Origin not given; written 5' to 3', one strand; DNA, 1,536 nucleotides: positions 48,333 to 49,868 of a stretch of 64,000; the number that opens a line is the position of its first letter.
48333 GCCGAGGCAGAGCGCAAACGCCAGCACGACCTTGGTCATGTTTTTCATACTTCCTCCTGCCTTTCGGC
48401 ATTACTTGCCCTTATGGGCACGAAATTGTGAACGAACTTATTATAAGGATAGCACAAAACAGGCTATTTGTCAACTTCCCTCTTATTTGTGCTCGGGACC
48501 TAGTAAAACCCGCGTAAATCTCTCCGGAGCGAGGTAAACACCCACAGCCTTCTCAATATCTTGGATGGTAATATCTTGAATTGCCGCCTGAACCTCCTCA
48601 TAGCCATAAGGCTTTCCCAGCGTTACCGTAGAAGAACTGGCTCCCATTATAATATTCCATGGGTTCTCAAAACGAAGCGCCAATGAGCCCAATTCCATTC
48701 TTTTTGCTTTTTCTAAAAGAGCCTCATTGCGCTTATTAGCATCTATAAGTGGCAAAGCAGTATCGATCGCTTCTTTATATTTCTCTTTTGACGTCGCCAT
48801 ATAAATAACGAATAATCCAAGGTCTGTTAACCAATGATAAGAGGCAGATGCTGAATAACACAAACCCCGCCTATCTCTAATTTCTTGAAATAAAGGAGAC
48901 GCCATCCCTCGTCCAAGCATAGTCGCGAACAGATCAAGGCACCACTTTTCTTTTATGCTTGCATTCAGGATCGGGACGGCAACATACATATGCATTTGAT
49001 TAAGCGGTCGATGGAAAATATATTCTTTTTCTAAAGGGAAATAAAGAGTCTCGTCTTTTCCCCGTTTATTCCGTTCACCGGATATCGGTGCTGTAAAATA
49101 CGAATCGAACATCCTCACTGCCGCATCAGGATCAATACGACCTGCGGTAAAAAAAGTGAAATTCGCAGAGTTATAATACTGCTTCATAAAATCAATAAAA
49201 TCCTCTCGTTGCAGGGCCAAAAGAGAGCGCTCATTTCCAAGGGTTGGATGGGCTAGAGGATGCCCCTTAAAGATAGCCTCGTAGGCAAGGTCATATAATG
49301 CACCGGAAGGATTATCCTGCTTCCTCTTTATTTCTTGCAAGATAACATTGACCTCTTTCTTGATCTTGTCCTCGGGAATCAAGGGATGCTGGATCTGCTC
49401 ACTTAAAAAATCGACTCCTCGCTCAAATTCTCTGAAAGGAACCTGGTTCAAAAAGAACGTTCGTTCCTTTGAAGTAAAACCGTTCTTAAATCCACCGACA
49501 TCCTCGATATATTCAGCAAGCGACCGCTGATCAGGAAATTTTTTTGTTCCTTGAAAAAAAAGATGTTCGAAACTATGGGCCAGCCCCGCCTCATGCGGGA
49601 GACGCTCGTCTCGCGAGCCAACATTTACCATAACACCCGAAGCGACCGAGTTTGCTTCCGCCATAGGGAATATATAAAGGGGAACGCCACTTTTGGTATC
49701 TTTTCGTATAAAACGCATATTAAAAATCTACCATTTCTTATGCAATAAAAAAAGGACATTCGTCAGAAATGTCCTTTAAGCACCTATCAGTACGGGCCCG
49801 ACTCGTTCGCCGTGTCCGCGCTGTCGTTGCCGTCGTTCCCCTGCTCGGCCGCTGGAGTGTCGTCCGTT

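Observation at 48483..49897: Unannotated 36-aa acidic Gly/Asp/Thr-rich peptide gene with consensus ribosome-binding site and private terminator next to an M16 peptidase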

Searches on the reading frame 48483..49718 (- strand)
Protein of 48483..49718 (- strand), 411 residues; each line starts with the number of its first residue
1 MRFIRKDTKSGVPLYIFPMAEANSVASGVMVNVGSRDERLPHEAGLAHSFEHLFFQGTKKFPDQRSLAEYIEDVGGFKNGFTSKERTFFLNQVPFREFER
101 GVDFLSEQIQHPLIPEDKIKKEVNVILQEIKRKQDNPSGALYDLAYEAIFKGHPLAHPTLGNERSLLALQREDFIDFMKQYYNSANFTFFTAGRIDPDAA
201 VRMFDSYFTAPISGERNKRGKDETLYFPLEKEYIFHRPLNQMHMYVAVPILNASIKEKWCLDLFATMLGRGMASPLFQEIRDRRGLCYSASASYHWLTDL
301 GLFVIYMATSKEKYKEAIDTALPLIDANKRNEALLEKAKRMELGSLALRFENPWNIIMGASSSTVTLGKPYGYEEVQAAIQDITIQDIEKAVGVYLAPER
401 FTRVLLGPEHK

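Call 8: search_protein_families(library=pfam, proteins=[window:48483-49718:-], max_evalue=0.01)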
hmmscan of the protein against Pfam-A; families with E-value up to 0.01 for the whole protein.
window:48483-49718:- (411 aa): 2 families
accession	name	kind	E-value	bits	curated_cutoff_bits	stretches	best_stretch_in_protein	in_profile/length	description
PF05193.26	Peptidase_M16_C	-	2.3e-32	112.8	23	1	169-340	2-179/181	Peptidase M16 inactive domain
PF00675.25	Peptidase_M16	-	9e-27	94.2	22.3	1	22-161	10-147/149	Insulinase (Peptidase family M16)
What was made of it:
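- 48483..49718 (-): Stand-alone M16B (insulinase/pitrilysin family) zinc peptidase, 411 aa. Pfam PF00675 and PF05193 (call 8).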

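Call 11: find_encoding_contigs(protein=window:48483-49718:-, flank=6000)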
Protein window:48483-49718:- (411 aa): no gene with exactly this product is on record in the collection.

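Call 12: find_related_loci(query=window:48483-49718:-, collection=genome_contigs, flank=6000)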
Query window:48483-49718:- (411 aa) in genome_contigs; peptide patterns used: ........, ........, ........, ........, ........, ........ (x = any residue, [..] = any of these).
170 stretches matched a pattern; 1 encode a relative of the query (tblastn E <= 1e-3); 1 distinct loci.
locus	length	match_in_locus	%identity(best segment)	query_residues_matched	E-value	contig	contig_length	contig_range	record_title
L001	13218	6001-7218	60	1-409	3e-168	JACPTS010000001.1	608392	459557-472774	MAG: Candidatus Harrisonbacteria bacterium isolate NC_groundwater_738_Ag_S-0.65um_42_30 S37_SO-6_scaffold_114001, whole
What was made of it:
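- Tried and rejected: genome_contigs: the scan with the M16 protein gave one locus only (L001, call 12).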

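Call 16: find_homologous_proteins(query=window:48483-49718:-, max_evalue=1e-40)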
Query window:48483-49718:- (411 aa): 677 proteins with E <= 1e-40 among 8000 candidates; the best 120 are listed.
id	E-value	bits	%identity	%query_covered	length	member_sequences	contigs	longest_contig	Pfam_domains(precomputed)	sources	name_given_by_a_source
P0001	4.5e-277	937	100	100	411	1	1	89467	PF00675.26,PF05193.27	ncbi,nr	ncbi:insulinase family protein [Patescibacteria group bacterium]|nr:insulinase family protein [Pates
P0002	9.6e-195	665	71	100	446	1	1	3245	PF00675.26,PF05193.27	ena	-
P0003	1.7e-191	655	70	100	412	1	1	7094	PF00675.26,PF05193.27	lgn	-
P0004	4.7e-171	587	61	100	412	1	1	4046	PF00675.26,PF05193.27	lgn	-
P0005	1.5e-158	546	60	100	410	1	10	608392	PF00675.26,PF05193.27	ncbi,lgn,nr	ncbi:MAG: insulinase family protein [Candidatus Harrisonbacteria bacterium]|nr:insulinase family pro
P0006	1.5e-156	540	60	100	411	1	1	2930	PF00675.26,PF05193.27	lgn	-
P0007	5.4e-154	531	58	100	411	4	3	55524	PF00675.26,PF05193.27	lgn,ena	-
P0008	2.0e-148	513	57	100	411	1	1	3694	PF00675.26,PF05193.27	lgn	-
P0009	9.3e-138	478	55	100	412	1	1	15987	PF00675.26,PF05193.27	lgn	-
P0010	1.0e-133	464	54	100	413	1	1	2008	PF00675.26,PF05193.27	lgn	-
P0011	1.6e-131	457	50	100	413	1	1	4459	PF00675.26,PF05193.27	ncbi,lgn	-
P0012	2.8e-129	450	50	100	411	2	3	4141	PF00675.26,PF05193.27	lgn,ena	-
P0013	7.3e-121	422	47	100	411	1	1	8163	PF00675.26,PF05193.27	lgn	-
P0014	1.9e-101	358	43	100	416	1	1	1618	PF00675.26,PF05193.27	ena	-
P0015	1.1e-99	352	42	98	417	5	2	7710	PF00675.26,PF05193.27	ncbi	-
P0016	1.1e-92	329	43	97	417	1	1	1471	PF00675.26,PF05193.27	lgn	-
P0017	1.6e-90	322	39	100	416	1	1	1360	PF00675.26,PF05193.27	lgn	-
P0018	7.4e-90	320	42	94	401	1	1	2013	PF00675.26,PF05193.27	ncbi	-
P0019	3.0e-58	216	34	98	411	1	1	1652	PF00675.26,PF05193.27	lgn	-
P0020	3.2e-55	206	30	99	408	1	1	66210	PF00675.26,PF05193.27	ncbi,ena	-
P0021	6.6e-55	205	33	94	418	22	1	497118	PF00675.26,PF05193.27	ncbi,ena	-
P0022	1.1e-54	204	31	97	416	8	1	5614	PF00675.26,PF05193.27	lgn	-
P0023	7.4e-54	202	32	97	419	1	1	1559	PF00675.26,PF05193.27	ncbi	-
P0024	2.6e-53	200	31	100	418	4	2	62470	PF00675.26,PF05193.27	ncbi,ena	-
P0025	4.0e-53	199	31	97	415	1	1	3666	PF00675.26,PF05193.27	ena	-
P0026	4.5e-53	199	33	97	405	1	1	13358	PF00675.26,PF05193.27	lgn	-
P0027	3.4e-52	196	30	100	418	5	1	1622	PF00675.26,PF05193.27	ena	-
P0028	8.1e-52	195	29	99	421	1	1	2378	PF00675.26,PF05193.27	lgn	-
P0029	2.4e-51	193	30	99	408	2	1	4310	PF00675.26,PF05193.27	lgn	-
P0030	3.0e-51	193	32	98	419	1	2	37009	PF00675.26,PF05193.27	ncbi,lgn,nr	ncbi:MAG: pitrilysin family protein [Coriobacteriales bacterium]|nr:insulinase family protein [Actin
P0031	6.2e-51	192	31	97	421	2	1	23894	PF00675.26,PF05193.27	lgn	-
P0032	3.4e-50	189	31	99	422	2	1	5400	PF00675.26,PF05193.27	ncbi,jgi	-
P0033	1.0e-49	188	30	97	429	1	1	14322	PF00675.26,PF05193.27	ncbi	-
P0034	3.4e-49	186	31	97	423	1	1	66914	PF00675.26,PF05193.27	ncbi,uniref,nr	ncbi:M16 family metallopeptidase [Thermodesulfatator autotrophicus]|uniref:Peptidase M16 n=1 Tax=The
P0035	3.9e-49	186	32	97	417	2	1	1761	PF00675.26,PF05193.27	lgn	-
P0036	4.1e-49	186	32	93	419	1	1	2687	PF00675.26,PF05193.27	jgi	jgi:predicted Zn-dependent peptidase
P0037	5.4e-49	186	32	97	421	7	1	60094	PF00675.26,PF05193.27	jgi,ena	-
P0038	1.1e-48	185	29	98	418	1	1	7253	PF00675.26,PF05193.27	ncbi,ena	-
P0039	1.1e-48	184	30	97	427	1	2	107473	PF00675.26,PF05193.27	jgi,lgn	-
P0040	1.5e-48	184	30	97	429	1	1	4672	PF00675.26,PF05193.27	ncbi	-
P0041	2.6e-48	183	31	87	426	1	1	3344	PF00675.26,PF05193.27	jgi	jgi:predicted Zn-dependent peptidase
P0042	2.7e-48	183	29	98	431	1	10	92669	PF00675.26,PF05193.27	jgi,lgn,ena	jgi:predicted Zn-dependent peptidase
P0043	2.8e-48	183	32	94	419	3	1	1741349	PF00675.26,PF05193.27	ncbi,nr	ncbi:MAG: pitrilysin family protein [Anaerosomatales bacterium]|nr:pitrilysin family protein [Anaero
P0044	2.9e-48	183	32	94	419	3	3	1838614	PF00675.26,PF05193.27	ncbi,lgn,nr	ncbi:predicted Zn-dependent peptidases [Coriobacteriaceae bacterium EMTCatB1]|nr:predicted Zn-depend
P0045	3.3e-48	183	30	99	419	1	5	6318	PF00675.26,PF05193.27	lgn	-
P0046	3.6e-48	183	30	97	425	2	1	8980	PF00675.26,PF05193.27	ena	-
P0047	4.1e-48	183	31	99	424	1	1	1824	PF00675.26,PF05193.27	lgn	-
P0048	4.4e-48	183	30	97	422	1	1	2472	PF00675.26,PF05193.27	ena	-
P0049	5.0e-48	182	31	97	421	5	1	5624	PF00675.26,PF05193.27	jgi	jgi:predicted Zn-dependent peptidase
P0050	5.6e-48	182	29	97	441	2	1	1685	PF00675.26,PF05193.27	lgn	-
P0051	7.5e-48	182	29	97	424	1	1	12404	PF00675.26,PF05193.27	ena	-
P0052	8.6e-48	182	32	99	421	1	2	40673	PF00675.26,PF05193.27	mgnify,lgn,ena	mgnify:CR=1 FL=1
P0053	9.0e-48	182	31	97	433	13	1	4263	PF00675.26,PF05193.27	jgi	-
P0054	9.0e-48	182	32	99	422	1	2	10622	PF00675.26,PF05193.27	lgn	-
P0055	9.5e-48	181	30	100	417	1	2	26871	PF00675.26,PF05193.27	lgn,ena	-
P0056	1.2e-47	181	31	100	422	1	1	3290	PF00675.26,PF05193.27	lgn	-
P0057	1.2e-47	181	31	98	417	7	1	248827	PF00675.26,PF05193.27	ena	-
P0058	1.3e-47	181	32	98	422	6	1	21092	PF00675.26,PF05193.27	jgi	jgi:predicted Zn-dependent peptidase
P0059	1.4e-47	181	31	97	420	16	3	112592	PF00675.26,PF05193.27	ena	-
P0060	1.9e-47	180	33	99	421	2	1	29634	PF00675.26,PF05193.27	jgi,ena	-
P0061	2.2e-47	180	29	99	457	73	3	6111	PF00675.26,PF05193.27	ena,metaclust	metaclust:\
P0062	2.5e-47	180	30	97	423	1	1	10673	PF00675.26,PF05193.27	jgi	jgi:predicted Zn-dependent peptidase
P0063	3.6e-47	180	28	97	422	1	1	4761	PF00675.26,PF05193.27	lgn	-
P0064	3.7e-47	180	30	97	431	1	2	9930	PF00675.26,PF05193.27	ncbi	-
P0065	5.7e-47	179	30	93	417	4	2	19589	PF00675.26,PF05193.27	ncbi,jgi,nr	ncbi:MAG TPA: pitrilysin family protein [Candidatus Binatia bacterium]|jgi:predicted Zn-dependent pe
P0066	6.0e-47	179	32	89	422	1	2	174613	PF00675.26,PF05193.27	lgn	-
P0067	6.6e-47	179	29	100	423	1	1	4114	PF00675.26,PF05193.27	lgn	-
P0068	9.2e-47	178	30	98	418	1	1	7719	PF00675.26,PF05193.27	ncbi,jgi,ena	ncbi:MAG: pitrilysin family protein [Nitrospirota bacterium]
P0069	1.0e-46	178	29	97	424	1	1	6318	PF00675.26,PF05193.27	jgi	jgi:predicted Zn-dependent peptidase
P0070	1.1e-46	178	28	99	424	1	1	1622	PF00675.26,PF05193.27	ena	-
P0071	1.2e-46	178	29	98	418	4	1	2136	PF00675.26,PF05193.27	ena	-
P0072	1.2e-46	178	29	98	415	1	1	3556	PF00675.26,PF05193.27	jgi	jgi:predicted Zn-dependent peptidase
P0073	1.2e-46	178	29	99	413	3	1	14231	PF00675.26,PF05193.27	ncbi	ncbi:MAG: M16 family metallopeptidase [Rhodothermales bacterium]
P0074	1.5e-46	177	29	99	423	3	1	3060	PF00675.26,PF05193.27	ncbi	-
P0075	2.0e-46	177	29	97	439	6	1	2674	PF00675.26,PF05193.27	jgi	-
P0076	2.0e-46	177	29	99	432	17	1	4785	PF00675.26,PF05193.27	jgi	-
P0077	2.2e-46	177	28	100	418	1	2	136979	PF00675.26,PF05193.27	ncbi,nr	ncbi:MAG: insulinase family protein [Nitrospirae bacterium]|nr:insulinase family protein [Nitrospiro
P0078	2.3e-46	177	30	97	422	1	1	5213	PF00675.26,PF05193.27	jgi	-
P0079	2.4e-46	177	30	97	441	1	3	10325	PF00675.26,PF05193.27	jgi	jgi:predicted Zn-dependent peptidase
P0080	2.7e-46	177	31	95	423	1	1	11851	PF00675.26,PF05193.27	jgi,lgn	jgi:predicted Zn-dependent peptidase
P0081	3.0e-46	177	29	98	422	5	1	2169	PF00675.26,PF05193.27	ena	-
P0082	3.4e-46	176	29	97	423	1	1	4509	PF00675.26,PF05193.27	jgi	-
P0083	3.4e-46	176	31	99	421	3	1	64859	PF00675.26,PF05193.27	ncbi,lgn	-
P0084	3.6e-46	176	30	97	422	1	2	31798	PF00675.26,PF05193.27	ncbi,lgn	-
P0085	3.9e-46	176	29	97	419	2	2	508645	PF00675.26,PF05193.27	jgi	jgi:predicted Zn-dependent peptidase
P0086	4.1e-46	176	30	97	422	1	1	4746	PF00675.26,PF05193.27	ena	-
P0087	4.3e-46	176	30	97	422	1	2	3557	PF00675.26,PF05193.27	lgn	-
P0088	4.5e-46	176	30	97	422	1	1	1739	PF00675.26,PF05193.27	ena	-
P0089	4.8e-46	176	30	98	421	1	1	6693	PF00675.26,PF05193.27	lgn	-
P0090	5.7e-46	176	30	97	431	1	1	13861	PF00675.26,PF05193.27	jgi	-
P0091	6.0e-46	176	29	97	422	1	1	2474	PF00675.26,PF05193.27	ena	-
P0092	7.7e-46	175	29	97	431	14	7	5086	PF00675.26,PF05193.27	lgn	-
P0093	8.4e-46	175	31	98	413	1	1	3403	PF00675.26,PF05193.27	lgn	-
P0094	1.1e-45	175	30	99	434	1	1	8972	PF00675.26,PF05193.27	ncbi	-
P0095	1.2e-45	175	30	99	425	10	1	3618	PF00675.26,PF05193.27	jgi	jgi:predicted Zn-dependent peptidase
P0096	1.3e-45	174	30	97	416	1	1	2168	PF00675.26,PF05193.27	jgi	jgi:predicted Zn-dependent peptidase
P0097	1.3e-45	174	30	97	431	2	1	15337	PF00675.26,PF05193.27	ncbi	-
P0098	1.4e-45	174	33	78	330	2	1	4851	PF00675.26,PF05193.27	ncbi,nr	ncbi:MAG: insulinase family protein, partial [Deltaproteobacteria bacterium]|nr:insulinase family pr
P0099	1.6e-45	174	30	98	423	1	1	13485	PF00675.26,PF05193.27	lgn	-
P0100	1.7e-45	174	32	93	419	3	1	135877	PF00675.26,PF05193.27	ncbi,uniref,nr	ncbi:insulinase family protein [Coriobacteriia bacterium Es71-Z0120]|uniref:M16 family metallopeptid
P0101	1.7e-45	174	29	97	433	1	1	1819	PF00675.26,PF05193.27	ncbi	-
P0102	1.8e-45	174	31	94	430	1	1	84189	PF00675.26,PF05193.27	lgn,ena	-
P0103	1.9e-45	174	30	99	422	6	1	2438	PF00675.26,PF05193.27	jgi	jgi:predicted Zn-dependent peptidase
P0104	2.0e-45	174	30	97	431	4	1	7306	PF00675.26,PF05193.27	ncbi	-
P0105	2.2e-45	174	30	95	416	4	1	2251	PF00675.26,PF05193.27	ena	-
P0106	2.3e-45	174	29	99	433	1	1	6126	PF00675.26,PF05193.27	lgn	-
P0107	2.3e-45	174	29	99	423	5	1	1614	PF00675.26,PF05193.27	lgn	-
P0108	2.4e-45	174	29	98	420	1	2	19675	PF00675.26,PF05193.27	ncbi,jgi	ncbi:MAG TPA: pitrilysin family protein [Candidatus Binatia bacterium]|jgi:predicted Zn-dependent pe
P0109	2.5e-45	173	29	99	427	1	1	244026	PF00675.26,PF05193.27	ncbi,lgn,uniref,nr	ncbi:Predicted Zn-dependent peptidase [Desulfacinum hydrothermale DSM 13146]|uniref:Predicted Zn-dep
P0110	2.9e-45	173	31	94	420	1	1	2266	PF00675.26,PF05193.27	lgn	-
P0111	3.0e-45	173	30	99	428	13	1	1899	PF00675.26,PF05193.27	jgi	jgi:predicted Zn-dependent peptidase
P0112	3.1e-45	173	29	97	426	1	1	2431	PF00675.26,PF05193.27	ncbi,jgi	-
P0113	3.3e-45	173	29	97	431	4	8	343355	PF00675.26,PF05193.27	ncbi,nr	ncbi:MAG: pitrilysin family protein [Armatimonadota bacterium]|nr:pitrilysin family protein [Armatim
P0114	3.4e-45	173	29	97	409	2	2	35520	PF00675.26,PF05193.27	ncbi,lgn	-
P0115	3.9e-45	173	29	97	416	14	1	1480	PF00675.26,PF05193.27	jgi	jgi:predicted Zn-dependent peptidase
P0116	4.2e-45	173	28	99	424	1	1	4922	PF00675.26,PF05193.27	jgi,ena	-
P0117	4.4e-45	173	30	95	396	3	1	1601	PF00675.26,PF05193.27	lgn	-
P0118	4.5e-45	173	29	97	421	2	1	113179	PF00675.26,PF05193.27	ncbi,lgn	-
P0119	4.9e-45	173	29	99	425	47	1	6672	PF00675.26,PF05193.27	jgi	jgi:predicted Zn-dependent peptidase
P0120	4.9e-45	173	29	99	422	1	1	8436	PF00675.26,PF05193.27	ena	-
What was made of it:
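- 48483..49718 (-): It is 100% identical to an NCBI 'insulinase family protein [Patescibacteria group bacterium]' (call 16).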

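Call 17: find_encoding_contigs(protein=P0002, flank=3000, max_places=2)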
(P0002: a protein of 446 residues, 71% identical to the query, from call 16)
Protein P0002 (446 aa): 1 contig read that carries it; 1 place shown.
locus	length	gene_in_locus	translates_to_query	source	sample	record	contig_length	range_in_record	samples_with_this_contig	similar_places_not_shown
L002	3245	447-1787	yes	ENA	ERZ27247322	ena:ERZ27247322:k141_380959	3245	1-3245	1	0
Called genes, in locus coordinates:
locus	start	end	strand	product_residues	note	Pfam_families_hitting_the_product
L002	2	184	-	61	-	?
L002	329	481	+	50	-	-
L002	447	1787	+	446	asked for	PF00675:Peptidase_M16, PF05193:Peptidase_M16_C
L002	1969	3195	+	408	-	PF08529:NusA_N, PF00575:S1 (faint), PF13184:KH_NusA_1st, PF26594:KH_NusA_2nd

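Call 18: find_encoding_contigs(protein=P0003, flank=3000, max_places=2)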
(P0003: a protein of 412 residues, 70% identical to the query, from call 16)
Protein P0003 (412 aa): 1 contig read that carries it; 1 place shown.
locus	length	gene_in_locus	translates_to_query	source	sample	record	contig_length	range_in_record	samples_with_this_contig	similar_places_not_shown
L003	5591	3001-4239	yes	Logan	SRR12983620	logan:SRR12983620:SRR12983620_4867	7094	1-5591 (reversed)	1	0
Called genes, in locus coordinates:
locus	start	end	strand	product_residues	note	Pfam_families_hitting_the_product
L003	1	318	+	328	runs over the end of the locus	-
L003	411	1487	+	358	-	PF00226:DnaJ, PF01556:DnaJ_C, PF00684:DnaJ_CXXCXGXG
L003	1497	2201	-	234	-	PF08378:NERD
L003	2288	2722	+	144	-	-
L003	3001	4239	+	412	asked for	PF00675:Peptidase_M16, PF05193:Peptidase_M16_C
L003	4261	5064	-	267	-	-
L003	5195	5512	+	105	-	-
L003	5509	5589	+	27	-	?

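Call 19: find_encoding_contigs(protein=P0004, flank=3000, max_places=2)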
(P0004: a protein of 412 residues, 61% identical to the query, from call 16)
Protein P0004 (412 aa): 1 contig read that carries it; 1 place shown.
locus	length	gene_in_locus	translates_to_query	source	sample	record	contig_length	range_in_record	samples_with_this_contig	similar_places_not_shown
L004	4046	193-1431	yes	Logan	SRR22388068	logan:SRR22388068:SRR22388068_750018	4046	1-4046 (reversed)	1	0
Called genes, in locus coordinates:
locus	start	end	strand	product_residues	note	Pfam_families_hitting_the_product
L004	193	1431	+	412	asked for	PF00675:Peptidase_M16, PF05193:Peptidase_M16_C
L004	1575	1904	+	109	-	-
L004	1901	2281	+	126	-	PF08712:Nfu_N (weak)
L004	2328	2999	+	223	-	PF00160:Pro_isomerase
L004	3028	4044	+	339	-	?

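Call 20: find_encoding_contigs(protein=P0007, flank=3000, max_places=3)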
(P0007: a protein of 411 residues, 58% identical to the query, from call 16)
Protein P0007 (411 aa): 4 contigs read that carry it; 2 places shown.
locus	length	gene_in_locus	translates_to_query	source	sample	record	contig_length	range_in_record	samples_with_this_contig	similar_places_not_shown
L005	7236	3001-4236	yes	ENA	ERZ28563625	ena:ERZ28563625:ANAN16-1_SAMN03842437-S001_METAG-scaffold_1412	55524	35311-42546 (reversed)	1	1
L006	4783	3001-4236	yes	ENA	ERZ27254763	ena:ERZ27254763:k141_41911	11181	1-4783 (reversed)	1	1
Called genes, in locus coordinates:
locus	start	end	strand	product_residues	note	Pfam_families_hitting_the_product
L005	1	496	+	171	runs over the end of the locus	-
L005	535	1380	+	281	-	PF05635:23S_rRNA_IVP, PF22296:bAvd (weak), PF07963:N_methyl (weak)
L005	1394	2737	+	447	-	PF20154:LNT_N, PF00795:CN_hydrolase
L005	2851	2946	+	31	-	-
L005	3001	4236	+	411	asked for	PF00675:Peptidase_M16, PF05193:Peptidase_M16_C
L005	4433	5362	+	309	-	-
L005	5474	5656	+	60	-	-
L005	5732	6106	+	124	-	-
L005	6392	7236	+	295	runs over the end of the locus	-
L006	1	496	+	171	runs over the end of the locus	-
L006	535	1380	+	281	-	PF05635:23S_rRNA_IVP, PF22296:bAvd (weak), PF07963:N_methyl (weak)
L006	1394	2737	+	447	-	PF20154:LNT_N, PF00795:CN_hydrolase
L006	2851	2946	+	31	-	-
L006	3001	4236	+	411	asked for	PF00675:Peptidase_M16, PF05193:Peptidase_M16_C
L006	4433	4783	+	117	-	?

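Call 29: find_encoding_contigs(protein=P0006, flank=3000, max_places=2)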
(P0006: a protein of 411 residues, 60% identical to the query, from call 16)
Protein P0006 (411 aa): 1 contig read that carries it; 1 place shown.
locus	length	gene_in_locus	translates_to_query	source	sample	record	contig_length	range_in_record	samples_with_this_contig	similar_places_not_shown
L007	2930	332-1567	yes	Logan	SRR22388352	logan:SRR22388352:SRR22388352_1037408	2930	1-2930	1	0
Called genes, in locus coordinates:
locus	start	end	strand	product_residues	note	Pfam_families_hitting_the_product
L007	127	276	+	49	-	-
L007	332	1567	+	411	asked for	PF00675:Peptidase_M16, PF05193:Peptidase_M16_C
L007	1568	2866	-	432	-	PF07992:Pyr_redox_2, PF00070:Pyr_redox (weak)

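Call 30: find_encoding_contigs(protein=P0009, flank=3000, max_places=2)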
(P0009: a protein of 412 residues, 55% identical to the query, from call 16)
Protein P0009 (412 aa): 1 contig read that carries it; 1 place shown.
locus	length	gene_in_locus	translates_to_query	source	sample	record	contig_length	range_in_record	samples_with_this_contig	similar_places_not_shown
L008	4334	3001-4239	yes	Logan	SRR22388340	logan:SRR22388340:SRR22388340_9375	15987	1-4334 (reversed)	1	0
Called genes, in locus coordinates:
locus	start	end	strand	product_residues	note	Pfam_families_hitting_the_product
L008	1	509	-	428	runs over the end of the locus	PF00675:Peptidase_M16, PF05193:Peptidase_M16_C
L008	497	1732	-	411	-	PF08245:Mur_ligase_M, PF02875:Mur_ligase_C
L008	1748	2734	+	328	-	PF00579:tRNA-synt_1b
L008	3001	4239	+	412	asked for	PF00675:Peptidase_M16, PF05193:Peptidase_M16_C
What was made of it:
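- On M16B peptidase (the neighbour gene): L008 also carries a second M16 gene nearby (call 30), so a heterodimer cannot be excluded.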

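Call 31: find_encoding_contigs(protein=P0013, flank=3000, max_places=2)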
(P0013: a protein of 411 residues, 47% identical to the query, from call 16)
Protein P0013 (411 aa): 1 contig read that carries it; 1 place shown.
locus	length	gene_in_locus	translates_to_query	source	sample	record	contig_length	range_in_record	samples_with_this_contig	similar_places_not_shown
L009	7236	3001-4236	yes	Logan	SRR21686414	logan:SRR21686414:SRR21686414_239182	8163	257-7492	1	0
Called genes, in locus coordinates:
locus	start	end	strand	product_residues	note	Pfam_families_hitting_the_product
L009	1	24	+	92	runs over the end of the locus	?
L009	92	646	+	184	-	-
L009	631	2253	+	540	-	-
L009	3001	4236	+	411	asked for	PF00675:Peptidase_M16, PF05193:Peptidase_M16_C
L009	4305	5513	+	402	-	-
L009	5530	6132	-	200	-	PF01739:CheR (faint), PF13489:Methyltransf_23, PF13649:Methyltransf_25, PF13847:Methyltransf_31, PF08241:Methyltransf_11, PF08242:Methyltransf_12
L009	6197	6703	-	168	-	PF27765:UCP032817-like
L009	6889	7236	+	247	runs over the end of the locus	-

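Call 39: search_protein_families(library=ncbifam, proteins=[window:48483-49718:-], max_evalue=1)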
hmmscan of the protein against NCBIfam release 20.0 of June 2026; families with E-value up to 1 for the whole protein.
window:48483-49718:- (411 aa): 4 families
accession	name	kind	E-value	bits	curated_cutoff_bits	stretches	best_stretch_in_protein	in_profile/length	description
NF047421.1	YfmH_fam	equivalog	1.1e-22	80.8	250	1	23-406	30-421/425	EF-P 5-aminopentanol modification-associated protein YfmH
TIGR02110.1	PQQ_syn_pqqF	equivalog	2.7e-22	79.3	320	1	21-294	18-289/697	pyrroloquinoline quinone biosynthesis protein PqqF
NF011681.0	PRK15101.1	equivalog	3.6e-21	74.9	765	1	22-186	63-229/961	pitrilysin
NF047422.1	YfmF_fam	equivalog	2.9e-19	69.3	285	1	98-391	98-397/412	EF-P 5-aminopentanol modification-associated protein YfmF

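Call 41: find_encoding_contigs(protein=P0012, flank=2500, max_places=2)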
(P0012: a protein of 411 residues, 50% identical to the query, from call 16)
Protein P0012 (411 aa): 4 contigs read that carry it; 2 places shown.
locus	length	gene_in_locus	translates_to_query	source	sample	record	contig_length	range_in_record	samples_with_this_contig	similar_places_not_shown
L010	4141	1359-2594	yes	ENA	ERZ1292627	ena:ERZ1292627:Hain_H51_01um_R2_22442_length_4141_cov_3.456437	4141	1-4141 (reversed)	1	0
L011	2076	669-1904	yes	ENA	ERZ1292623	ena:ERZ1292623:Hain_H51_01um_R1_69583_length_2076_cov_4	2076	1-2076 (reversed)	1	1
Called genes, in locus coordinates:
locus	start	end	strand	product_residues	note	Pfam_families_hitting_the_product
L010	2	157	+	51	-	?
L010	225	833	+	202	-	PF08843:AbiEii (faint)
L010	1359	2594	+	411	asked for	PF00675:Peptidase_M16, PF05193:Peptidase_M16_C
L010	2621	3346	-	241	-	PF00881:Nitroreductase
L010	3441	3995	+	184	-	PF01551:Peptidase_M23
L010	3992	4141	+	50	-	?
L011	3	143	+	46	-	?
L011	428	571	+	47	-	-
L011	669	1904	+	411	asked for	PF00675:Peptidase_M16, PF05193:Peptidase_M16_C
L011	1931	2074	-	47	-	?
